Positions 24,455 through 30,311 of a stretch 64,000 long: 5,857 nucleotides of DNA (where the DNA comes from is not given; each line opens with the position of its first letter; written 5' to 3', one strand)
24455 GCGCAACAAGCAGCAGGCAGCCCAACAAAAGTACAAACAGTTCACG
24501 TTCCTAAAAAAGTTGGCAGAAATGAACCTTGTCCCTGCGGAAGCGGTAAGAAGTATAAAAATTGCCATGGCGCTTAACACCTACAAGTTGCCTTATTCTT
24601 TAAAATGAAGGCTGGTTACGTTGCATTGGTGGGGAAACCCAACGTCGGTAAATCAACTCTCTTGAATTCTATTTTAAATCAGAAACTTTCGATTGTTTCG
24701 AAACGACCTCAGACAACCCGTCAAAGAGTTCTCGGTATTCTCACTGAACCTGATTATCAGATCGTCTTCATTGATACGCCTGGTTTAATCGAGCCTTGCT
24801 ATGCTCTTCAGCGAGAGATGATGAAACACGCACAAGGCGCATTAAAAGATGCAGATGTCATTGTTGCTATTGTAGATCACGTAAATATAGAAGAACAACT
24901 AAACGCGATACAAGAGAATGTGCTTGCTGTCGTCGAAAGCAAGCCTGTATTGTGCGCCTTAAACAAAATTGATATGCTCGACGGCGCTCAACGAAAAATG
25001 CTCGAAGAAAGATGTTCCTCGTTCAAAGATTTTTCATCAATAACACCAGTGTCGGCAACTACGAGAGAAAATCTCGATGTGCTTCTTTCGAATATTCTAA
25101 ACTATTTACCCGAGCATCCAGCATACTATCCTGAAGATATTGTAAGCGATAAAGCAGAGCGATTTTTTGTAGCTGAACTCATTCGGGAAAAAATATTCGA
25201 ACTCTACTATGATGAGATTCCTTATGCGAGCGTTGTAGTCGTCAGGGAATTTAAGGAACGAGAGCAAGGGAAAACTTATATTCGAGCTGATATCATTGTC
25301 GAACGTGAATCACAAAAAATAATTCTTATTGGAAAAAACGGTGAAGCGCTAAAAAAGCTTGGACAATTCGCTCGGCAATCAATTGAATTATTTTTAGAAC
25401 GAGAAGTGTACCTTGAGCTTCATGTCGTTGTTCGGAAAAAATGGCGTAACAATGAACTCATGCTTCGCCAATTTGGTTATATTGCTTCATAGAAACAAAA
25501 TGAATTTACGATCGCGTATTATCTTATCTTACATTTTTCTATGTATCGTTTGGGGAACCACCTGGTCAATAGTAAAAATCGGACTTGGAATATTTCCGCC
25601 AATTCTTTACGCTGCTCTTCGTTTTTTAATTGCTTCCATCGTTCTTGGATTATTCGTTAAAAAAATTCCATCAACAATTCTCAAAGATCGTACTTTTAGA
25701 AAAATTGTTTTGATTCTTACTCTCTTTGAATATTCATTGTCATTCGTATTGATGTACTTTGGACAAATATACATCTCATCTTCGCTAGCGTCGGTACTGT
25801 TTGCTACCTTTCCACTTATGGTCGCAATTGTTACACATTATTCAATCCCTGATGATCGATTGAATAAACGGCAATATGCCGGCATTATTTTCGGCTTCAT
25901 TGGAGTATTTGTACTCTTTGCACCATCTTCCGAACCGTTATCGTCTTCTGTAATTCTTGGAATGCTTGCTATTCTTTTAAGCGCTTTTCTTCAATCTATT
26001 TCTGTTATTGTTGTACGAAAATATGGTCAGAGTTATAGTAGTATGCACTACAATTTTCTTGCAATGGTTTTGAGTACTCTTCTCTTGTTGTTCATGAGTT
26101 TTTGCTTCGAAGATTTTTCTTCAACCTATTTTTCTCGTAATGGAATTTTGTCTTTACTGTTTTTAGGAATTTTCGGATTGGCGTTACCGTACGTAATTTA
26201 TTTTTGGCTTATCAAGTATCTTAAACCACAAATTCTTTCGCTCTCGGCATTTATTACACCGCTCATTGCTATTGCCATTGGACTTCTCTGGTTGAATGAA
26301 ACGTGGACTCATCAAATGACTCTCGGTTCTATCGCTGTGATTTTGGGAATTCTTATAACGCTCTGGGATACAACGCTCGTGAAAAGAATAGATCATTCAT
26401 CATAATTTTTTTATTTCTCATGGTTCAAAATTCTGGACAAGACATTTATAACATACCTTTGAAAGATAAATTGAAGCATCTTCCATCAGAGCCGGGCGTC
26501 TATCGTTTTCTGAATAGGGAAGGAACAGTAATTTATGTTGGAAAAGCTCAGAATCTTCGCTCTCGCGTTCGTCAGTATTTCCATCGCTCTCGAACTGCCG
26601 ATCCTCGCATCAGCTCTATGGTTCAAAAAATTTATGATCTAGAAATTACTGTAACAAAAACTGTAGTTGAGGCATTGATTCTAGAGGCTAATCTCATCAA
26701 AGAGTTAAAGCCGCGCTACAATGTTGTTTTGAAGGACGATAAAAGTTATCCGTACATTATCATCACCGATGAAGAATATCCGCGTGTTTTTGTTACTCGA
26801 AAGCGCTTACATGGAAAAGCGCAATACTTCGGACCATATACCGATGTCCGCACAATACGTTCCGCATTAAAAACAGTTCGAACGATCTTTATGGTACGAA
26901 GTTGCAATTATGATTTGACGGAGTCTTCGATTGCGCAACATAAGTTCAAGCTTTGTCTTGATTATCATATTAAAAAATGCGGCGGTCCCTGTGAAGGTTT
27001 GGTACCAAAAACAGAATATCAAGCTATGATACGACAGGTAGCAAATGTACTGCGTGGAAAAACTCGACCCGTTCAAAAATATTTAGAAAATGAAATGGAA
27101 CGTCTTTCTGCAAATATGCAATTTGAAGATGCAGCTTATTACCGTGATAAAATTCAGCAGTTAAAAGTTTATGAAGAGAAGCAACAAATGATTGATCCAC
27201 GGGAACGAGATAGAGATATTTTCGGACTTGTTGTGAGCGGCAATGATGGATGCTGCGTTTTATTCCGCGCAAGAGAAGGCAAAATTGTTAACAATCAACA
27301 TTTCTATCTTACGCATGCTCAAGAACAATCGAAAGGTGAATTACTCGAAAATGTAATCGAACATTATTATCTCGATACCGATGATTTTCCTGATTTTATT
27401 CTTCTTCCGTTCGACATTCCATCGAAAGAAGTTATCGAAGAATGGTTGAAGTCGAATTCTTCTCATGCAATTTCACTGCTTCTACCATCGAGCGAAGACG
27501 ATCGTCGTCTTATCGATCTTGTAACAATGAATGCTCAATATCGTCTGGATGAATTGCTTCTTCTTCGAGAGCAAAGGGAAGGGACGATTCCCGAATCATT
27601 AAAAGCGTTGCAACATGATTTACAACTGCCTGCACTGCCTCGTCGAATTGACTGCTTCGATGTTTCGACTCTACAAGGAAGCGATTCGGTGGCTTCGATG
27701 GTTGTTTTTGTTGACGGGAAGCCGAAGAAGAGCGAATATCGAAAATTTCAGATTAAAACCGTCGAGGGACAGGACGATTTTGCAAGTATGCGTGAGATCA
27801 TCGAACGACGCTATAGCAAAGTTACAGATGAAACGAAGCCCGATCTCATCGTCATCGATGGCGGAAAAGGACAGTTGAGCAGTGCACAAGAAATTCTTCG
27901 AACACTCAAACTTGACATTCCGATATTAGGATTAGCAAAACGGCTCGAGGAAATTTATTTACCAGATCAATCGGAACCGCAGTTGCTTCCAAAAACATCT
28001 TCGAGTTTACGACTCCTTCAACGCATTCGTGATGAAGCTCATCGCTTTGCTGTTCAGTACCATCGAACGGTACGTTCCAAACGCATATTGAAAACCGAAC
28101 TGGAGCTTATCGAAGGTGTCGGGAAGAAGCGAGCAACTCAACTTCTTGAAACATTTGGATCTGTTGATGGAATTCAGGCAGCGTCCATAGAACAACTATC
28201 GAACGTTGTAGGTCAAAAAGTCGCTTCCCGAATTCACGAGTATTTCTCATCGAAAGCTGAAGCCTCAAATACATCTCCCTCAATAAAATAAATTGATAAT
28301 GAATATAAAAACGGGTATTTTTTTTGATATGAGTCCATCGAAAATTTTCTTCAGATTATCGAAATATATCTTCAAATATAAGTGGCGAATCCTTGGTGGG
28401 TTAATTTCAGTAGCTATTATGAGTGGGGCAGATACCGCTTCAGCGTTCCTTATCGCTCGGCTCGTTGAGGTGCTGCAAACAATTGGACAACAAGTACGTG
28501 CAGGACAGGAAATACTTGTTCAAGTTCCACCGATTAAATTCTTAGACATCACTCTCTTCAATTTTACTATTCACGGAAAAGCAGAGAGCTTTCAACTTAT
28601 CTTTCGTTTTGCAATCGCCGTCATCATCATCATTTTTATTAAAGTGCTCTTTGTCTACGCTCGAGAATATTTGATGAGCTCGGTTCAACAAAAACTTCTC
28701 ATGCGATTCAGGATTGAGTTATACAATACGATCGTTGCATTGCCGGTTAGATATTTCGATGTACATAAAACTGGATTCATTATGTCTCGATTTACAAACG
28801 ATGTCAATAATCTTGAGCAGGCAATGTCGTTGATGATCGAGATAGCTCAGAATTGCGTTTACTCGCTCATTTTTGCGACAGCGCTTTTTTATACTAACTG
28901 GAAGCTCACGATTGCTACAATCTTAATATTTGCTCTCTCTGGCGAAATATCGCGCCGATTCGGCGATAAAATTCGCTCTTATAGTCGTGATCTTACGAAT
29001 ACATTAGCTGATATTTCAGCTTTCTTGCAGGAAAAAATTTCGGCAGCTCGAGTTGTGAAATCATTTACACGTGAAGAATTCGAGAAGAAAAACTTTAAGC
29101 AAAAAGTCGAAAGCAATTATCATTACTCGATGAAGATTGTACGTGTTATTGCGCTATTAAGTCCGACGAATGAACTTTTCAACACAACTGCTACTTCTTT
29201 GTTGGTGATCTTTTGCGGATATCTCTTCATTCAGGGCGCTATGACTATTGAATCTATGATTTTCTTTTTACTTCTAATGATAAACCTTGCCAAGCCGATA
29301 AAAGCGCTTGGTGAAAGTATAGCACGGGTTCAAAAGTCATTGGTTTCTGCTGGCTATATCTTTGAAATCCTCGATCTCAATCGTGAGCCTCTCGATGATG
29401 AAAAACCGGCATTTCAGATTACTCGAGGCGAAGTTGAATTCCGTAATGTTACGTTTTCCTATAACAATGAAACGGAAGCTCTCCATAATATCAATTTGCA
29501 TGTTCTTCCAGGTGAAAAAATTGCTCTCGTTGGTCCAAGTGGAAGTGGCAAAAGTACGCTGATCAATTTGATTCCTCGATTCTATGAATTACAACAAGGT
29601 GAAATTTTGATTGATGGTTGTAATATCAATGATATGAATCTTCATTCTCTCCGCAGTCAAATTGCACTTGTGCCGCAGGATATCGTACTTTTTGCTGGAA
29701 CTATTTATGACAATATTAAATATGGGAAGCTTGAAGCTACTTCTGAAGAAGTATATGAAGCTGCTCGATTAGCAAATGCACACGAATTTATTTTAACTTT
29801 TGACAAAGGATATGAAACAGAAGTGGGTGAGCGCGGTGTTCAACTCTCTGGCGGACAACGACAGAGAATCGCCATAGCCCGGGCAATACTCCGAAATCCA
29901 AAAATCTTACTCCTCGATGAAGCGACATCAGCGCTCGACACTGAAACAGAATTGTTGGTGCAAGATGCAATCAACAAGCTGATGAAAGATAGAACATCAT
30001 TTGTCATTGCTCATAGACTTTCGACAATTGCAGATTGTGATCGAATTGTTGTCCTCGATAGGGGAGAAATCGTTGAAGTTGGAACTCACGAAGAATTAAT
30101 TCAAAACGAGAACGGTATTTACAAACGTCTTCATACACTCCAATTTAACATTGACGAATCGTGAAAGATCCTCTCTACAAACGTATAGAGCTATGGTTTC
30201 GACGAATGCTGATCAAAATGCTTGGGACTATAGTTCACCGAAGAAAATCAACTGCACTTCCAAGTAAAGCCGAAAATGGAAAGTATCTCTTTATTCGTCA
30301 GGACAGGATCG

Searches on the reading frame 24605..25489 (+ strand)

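Call 57: search_protein_families(library=pfam, proteins=[window:24605-25489:+], max_evalue=0.000001)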
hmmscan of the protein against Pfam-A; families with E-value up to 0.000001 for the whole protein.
window:24605-25489:+ (295 aa): 8 families
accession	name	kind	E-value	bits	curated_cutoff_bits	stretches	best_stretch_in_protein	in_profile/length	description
PF01926.29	MMR_HSR1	-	1.6e-27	96.3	21.9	1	6-121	2-113/113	50S ribosome-binding GTPase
PF02421.24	FeoB_N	-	2.6e-15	56.7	27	1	6-163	3-155/156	Ferrous iron transport protein B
PF07650.23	KH_2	-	9.5e-15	54.6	22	1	204-281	1-78/78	KH domain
PF00009.33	GTP_EFTU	-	2.3e-11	44.1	26.5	1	7-169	7-187/188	Elongation factor Tu GTP binding domain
PF00350.29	Dynamin_N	-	2.4e-08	34.6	27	0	6-40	1-35/168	Dynamin family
PF03193.22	RsgA_GTPase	-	2.7e-07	31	30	0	4-63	107-170/174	RsgA GTPase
PF10662.15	PduV-EutP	-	4e-07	30.4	21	0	6-163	4-140/143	Ethanolamine utilisation - propanediol utilisation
PF04548.22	AIG1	-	8.7e-07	28.9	27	0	7-90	4-91/212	AIG1 family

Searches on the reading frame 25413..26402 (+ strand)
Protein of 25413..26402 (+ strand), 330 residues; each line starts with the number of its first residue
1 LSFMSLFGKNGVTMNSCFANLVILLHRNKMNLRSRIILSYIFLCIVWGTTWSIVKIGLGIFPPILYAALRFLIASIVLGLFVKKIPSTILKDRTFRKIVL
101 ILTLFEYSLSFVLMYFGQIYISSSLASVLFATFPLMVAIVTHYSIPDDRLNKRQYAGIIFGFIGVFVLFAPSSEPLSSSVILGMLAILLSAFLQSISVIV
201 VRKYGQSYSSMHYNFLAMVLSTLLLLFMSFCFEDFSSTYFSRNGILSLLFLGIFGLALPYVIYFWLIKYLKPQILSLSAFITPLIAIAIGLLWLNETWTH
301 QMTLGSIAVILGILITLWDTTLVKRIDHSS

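Call 57: search_protein_families(library=pfam, proteins=[window:25413-26402:+], max_evalue=0.000001)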
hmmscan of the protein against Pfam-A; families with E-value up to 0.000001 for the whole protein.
window:25413-26402:+ (330 aa): 1 family
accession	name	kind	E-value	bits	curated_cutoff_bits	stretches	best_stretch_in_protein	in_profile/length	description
PF00892.27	EamA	-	3.5e-37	128.1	28.2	2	182-317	2-134/135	EamA-like transporter family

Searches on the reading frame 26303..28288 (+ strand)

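Call 57: search_protein_families(library=pfam, proteins=[window:26303-28288:+], max_evalue=0.000001)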
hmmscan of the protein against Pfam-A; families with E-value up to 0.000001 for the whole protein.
window:26303-28288:+ (662 aa): 6 families
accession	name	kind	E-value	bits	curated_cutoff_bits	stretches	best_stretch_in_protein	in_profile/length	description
PF08459.17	UvrC_RNaseH_dom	-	2.8e-57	193.5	22.3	1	438-584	2-159/159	UvrC RNAse H endonuclease domain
PF22920.2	UvrC_RNaseH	-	6.7e-29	100.6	24.3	1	303-417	1-115/116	UvrC Ribonuclease H-like domain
PF14520.12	HHH_5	-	1.6e-09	38.6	27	1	599-646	3-53/57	Helix-hairpin-helix domain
PF01541.30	GIY-YIG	-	2.4e-09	37.8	22.6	1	64-140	2-78/78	GIY-YIG catalytic domain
PF12826.13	HHH_2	-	3.3e-09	37.2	27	1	603-652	8-59/64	Helix-hairpin-helix motif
PF02151.25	UVR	-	5.9e-08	32.7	21.5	1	261-288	7-34/36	UvrB/uvrC motif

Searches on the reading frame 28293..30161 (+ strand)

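Call 57: search_protein_families(library=pfam, proteins=[window:28293-30161:+], max_evalue=0.000001)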
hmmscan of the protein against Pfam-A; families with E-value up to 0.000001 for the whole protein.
window:28293-30161:+ (623 aa): 3 families
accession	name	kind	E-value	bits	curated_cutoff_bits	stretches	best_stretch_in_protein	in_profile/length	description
PF00664.28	ABC_membrane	-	1.1e-39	137.2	28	1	90-330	37-268/274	ABC transporter transmembrane region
PF00005.33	ABC_tran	-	8.9e-35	120.7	25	1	397-546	1-137/137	ABC transporter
PF02463.25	SMC_N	-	3.4e-08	33.6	40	0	434-587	107-210/220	RecF/RecN/SMC N terminal domain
